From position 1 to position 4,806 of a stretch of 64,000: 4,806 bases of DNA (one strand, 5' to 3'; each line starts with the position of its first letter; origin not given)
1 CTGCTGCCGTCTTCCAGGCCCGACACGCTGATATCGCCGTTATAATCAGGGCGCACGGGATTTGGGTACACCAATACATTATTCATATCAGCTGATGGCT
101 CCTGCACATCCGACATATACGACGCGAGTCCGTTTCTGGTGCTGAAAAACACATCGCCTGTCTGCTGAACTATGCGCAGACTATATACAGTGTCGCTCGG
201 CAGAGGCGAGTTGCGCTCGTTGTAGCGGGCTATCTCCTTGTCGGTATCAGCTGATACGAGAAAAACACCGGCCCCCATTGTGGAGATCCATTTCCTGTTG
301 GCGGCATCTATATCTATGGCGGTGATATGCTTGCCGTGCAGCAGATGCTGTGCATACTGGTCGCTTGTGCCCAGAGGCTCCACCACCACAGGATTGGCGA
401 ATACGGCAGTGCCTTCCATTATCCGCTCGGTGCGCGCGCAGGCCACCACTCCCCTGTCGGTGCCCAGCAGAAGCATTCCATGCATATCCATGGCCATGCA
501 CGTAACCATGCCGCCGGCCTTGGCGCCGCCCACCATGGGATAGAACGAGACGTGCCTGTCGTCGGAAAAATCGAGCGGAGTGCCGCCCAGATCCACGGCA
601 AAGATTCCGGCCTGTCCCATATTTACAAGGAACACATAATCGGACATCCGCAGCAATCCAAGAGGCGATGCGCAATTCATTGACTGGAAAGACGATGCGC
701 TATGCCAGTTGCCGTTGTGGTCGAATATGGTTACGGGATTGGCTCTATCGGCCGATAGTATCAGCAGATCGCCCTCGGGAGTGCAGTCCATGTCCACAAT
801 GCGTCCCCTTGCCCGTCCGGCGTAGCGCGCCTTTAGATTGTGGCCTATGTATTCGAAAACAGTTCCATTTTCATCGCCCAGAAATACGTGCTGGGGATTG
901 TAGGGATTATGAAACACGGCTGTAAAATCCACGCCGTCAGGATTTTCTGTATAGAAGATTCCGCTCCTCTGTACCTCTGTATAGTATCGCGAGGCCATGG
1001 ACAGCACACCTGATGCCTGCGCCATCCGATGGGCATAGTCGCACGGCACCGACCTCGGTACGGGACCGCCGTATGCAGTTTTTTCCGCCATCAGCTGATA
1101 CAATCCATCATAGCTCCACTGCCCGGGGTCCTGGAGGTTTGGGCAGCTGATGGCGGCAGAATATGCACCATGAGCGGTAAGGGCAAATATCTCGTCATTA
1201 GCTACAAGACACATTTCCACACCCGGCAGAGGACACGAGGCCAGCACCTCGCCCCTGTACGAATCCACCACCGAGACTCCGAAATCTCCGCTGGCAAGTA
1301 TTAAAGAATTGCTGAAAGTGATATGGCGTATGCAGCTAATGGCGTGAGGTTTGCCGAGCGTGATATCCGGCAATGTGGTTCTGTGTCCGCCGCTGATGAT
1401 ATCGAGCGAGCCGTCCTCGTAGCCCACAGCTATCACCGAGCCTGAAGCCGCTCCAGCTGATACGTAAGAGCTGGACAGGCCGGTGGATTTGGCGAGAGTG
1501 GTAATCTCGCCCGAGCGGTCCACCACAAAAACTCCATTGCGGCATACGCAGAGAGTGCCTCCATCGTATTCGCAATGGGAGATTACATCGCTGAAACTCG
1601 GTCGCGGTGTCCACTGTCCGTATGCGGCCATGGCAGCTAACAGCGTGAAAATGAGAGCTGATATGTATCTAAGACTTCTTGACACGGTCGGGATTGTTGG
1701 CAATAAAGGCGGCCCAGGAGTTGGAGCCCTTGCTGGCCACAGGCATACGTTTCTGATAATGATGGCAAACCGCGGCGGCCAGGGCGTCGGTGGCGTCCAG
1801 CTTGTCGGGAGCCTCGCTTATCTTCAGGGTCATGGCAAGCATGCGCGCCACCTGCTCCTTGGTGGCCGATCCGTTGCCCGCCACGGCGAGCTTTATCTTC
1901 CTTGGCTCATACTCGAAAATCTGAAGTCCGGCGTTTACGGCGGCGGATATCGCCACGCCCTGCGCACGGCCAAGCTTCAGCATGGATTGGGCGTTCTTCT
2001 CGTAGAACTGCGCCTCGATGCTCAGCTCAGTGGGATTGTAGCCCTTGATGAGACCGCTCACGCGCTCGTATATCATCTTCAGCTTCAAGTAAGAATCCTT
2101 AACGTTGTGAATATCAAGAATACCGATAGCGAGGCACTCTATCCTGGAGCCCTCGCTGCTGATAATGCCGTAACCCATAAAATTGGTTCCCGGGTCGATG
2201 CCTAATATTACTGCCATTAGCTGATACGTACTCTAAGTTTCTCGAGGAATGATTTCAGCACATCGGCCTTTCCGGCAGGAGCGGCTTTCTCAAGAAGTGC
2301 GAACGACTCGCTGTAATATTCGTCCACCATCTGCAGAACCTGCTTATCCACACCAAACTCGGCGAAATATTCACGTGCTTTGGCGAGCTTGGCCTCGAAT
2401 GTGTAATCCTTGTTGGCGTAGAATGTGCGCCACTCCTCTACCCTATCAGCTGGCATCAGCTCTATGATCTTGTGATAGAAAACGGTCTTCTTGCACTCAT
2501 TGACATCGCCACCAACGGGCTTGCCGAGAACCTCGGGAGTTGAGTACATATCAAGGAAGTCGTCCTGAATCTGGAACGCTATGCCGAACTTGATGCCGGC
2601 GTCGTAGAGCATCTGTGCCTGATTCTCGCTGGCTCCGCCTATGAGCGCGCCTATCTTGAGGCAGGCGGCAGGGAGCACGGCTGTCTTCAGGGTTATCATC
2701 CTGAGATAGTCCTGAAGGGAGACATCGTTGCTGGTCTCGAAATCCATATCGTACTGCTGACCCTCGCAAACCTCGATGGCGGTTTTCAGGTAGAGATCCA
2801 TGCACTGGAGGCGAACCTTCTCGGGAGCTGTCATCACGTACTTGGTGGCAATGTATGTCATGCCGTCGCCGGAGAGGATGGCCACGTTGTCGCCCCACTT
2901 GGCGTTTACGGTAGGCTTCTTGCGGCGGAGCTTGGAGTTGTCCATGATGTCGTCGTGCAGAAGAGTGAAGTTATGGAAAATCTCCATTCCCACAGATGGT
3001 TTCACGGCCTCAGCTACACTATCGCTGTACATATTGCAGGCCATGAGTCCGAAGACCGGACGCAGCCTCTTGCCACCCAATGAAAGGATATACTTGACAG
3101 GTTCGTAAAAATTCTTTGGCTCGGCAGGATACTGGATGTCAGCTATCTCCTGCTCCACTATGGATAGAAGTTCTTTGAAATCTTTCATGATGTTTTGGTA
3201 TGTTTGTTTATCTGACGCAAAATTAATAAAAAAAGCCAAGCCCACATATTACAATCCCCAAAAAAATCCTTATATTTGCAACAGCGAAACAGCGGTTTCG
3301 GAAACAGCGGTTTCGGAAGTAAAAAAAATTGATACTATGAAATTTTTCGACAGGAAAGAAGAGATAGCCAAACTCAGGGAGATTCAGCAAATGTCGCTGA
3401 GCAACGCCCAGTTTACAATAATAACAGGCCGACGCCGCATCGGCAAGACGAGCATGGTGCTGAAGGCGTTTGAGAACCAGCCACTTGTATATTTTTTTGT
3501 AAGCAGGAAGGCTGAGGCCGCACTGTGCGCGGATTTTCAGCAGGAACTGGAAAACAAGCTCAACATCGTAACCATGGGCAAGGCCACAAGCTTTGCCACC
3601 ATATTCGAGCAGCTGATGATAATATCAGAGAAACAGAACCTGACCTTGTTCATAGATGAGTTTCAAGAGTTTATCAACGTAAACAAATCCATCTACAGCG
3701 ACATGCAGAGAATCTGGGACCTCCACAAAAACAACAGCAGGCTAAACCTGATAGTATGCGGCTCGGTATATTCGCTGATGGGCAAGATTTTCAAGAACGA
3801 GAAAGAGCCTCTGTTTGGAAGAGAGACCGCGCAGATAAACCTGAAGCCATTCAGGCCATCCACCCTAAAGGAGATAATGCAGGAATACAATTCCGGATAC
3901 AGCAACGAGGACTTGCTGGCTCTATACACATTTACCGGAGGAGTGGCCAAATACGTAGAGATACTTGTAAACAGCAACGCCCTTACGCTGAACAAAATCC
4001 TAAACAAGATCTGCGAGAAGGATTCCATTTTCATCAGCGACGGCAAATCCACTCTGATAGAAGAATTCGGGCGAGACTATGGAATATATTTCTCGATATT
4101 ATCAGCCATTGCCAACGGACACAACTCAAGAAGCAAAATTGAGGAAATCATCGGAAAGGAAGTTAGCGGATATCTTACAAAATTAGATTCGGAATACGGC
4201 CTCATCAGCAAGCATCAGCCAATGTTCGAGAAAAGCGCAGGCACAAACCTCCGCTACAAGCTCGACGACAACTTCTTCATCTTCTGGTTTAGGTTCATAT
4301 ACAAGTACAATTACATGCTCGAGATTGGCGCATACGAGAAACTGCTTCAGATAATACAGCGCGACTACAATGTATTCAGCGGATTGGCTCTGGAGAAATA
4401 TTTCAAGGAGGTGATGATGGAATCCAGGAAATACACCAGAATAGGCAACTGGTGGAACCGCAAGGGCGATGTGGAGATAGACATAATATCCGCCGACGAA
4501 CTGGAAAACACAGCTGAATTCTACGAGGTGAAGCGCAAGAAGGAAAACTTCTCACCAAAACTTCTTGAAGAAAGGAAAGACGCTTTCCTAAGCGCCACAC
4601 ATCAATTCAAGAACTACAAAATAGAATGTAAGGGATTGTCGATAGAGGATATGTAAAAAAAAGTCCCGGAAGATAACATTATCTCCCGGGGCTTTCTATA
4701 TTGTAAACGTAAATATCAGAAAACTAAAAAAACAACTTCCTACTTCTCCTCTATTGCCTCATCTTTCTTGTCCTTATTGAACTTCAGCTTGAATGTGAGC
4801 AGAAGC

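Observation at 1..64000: Hyper-abundant word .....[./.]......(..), palindromic core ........, about one copy per kb in genes and spacers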

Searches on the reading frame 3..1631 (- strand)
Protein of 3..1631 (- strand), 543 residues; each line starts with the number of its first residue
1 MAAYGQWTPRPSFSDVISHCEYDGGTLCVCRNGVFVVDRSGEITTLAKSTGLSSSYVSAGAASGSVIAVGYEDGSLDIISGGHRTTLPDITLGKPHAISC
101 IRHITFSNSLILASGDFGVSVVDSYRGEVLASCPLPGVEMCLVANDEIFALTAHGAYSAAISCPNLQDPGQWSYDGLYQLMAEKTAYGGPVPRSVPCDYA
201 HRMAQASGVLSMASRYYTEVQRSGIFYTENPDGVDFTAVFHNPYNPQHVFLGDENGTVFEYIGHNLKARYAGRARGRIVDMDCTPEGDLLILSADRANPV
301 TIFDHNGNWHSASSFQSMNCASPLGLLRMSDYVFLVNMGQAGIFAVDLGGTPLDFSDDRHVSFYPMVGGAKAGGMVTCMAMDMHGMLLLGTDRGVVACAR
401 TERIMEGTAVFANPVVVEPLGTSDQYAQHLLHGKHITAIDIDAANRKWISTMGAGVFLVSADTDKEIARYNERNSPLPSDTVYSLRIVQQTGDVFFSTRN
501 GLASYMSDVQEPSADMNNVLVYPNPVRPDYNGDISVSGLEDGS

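Call 22: search_protein_families(library=pfam, proteins=[window:3-1631:-])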
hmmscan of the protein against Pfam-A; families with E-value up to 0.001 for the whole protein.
window:3-1631:- (543 aa): 2 families
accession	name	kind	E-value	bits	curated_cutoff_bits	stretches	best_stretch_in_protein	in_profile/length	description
PF21544.3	PorZ_N_b_propeller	-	1.4e-11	45.3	27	1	29-173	4-154/154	TSS9, PorZ, N-terminal beta-propeller domain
PF23414.1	Beta-prop_EML_2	-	0.00095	19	90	0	61-123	48-109/266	Echinoderm microtubule-associated protein second beta-propeller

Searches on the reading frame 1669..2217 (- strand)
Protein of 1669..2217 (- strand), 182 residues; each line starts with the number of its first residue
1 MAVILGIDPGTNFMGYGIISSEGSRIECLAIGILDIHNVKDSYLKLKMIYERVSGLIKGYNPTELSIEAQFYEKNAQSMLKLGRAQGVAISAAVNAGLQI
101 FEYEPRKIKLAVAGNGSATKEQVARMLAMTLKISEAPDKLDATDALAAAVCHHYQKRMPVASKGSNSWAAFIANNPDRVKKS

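Call 22: search_protein_families(library=pfam, proteins=[window:1669-2217:-])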
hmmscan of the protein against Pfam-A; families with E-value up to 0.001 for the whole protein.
window:1669-2217:- (182 aa): 1 family
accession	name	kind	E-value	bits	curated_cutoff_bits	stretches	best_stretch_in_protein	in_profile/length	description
PF02075.23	RuvC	-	2.7e-43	147.8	22.2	1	4-152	1-148/148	Crossover junction endodeoxyribonuclease RuvC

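Call 65: find_encoding_contigs(protein=window:1669-2217:-, flank=10000, max_places=3)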
Protein window:1669-2217:- (182 aa): no gene with exactly this product is on record in the collection.

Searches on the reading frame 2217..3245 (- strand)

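Call 22: search_protein_families(library=pfam, proteins=[window:2217-3245:-])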
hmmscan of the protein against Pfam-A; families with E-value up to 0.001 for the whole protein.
window:2217-3245:- (342 aa): 1 family
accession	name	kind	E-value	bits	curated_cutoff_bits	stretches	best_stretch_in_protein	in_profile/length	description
PF00348.22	polyprenyl_synt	-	3.6e-67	226.6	27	1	44-290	2-247/251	Polyprenyl synthetase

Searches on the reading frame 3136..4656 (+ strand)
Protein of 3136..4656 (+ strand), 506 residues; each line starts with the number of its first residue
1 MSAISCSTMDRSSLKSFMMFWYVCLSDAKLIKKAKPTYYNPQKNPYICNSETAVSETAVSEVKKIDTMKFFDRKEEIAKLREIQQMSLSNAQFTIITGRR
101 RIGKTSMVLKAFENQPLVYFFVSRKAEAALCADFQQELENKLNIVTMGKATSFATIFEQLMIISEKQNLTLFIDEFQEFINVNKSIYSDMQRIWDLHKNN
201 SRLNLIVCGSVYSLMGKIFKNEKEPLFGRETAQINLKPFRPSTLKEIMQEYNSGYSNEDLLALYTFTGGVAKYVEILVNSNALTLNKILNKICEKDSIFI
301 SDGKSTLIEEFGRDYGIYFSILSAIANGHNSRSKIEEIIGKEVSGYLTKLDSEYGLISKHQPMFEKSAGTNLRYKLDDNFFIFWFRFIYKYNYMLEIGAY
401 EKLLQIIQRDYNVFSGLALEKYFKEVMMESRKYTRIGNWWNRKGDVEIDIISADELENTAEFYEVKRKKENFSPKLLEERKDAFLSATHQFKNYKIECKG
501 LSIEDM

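Call 22: search_protein_families(library=pfam, proteins=[window:3136-4656:+])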
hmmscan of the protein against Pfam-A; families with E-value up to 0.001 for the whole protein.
window:3136-4656:+ (506 aa): 6 families
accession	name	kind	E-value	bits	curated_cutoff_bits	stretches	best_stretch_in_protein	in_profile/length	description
PF01637.24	ATPase_2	-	9.5e-22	78.3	33.2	1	70-275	1-223/225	ATPase domain predominantly from Archaea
PF03008.20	DUF234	-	1.4e-14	54.8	22.5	1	384-469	1-91/100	Archaea bacterial proteins of unknown function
PF13173.12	AAA_14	-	9.2e-10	39.1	27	1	92-239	3-123/129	AAA domain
PF13401.12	AAA_22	-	1.3e-06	29.2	27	1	89-210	3-123/130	AAA domain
PF14516.12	AAA_35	-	3.5e-05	23.2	27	1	134-301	95-266/331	AAA-like domain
PF13191.12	AAA_16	-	0.00051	21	32.6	0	69-178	1-143/167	AAA ATPase domain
